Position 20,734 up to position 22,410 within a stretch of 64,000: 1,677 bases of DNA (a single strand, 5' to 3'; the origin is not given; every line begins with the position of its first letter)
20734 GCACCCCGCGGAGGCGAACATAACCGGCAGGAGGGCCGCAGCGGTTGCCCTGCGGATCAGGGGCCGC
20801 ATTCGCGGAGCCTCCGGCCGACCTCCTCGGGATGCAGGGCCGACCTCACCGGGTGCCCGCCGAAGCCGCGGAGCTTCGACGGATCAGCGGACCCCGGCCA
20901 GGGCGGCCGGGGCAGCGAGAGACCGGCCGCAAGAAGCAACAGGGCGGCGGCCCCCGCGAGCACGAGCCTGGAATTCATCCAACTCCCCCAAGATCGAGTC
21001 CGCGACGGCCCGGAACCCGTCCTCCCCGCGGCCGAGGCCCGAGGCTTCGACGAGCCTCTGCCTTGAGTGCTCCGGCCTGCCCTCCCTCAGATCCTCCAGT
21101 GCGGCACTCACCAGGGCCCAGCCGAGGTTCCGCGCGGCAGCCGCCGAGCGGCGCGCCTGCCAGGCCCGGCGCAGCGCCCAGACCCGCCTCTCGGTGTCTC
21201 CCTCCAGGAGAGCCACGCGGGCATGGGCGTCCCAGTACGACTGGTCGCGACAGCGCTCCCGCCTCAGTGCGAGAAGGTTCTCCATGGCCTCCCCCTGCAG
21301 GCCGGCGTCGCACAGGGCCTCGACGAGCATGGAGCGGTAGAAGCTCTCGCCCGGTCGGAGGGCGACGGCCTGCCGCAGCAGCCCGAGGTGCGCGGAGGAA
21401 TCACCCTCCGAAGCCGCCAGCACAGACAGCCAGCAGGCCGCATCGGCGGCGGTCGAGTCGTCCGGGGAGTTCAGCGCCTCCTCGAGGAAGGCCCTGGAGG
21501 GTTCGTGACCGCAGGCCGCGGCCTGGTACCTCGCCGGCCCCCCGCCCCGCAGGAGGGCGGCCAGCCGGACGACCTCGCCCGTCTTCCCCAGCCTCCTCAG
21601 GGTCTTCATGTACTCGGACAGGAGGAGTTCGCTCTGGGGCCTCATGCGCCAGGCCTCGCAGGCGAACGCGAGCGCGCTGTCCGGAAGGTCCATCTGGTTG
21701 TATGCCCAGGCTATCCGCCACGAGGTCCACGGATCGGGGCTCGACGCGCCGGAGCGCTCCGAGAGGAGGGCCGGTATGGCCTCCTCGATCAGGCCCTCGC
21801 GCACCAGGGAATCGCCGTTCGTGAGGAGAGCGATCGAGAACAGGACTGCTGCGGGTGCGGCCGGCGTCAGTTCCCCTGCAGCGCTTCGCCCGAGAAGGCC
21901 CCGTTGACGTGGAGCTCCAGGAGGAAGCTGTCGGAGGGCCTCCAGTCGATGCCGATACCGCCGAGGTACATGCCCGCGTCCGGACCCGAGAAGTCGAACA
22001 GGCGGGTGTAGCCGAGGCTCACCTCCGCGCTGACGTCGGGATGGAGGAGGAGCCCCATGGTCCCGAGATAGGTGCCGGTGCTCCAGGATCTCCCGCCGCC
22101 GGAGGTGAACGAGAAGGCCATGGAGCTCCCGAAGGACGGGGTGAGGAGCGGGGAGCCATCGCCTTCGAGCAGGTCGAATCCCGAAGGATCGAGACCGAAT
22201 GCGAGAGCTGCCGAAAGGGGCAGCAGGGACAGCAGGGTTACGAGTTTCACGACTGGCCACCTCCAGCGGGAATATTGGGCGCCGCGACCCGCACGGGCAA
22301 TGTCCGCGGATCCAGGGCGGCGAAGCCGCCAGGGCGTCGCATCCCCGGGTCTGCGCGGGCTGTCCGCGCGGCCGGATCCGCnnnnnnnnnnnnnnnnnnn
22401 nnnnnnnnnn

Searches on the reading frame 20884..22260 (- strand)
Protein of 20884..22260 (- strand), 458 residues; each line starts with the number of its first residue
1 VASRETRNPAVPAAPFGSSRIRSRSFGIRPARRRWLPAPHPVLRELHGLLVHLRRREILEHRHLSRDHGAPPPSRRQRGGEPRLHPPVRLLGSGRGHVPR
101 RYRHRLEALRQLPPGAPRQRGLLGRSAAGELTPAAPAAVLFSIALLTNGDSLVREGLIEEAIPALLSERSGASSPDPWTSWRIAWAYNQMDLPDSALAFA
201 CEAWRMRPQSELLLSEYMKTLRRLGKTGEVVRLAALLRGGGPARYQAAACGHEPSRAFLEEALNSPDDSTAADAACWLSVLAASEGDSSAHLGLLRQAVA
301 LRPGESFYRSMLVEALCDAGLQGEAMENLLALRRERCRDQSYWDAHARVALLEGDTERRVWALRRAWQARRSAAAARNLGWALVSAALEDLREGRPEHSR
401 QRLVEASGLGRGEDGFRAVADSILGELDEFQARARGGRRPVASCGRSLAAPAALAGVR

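Call 3: search_protein_families(library=ncbifam, proteins=[window:20884-22260:-], max_evalue=0.01)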
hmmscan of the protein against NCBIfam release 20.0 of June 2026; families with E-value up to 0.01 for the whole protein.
window:20884-22260:- (458 aa): 1 family
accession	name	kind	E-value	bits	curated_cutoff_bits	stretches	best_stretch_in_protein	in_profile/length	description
NF011721.1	PRK15174.1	equivalog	0.0032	15.7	1200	0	289-372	301-383/656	Vi polysaccharide transport protein VexE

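Call 4: search_protein_families(library=pfam, proteins=[window:20884-22260:-], max_evalue=0.1)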
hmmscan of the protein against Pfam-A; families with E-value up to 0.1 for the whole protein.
window:20884-22260:- (458 aa): 1 family
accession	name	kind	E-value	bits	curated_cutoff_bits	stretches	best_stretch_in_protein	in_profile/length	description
PF13429.12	TPR_15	-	0.0083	16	26.2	0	255-365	141-239/280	Tetratricopeptide repeat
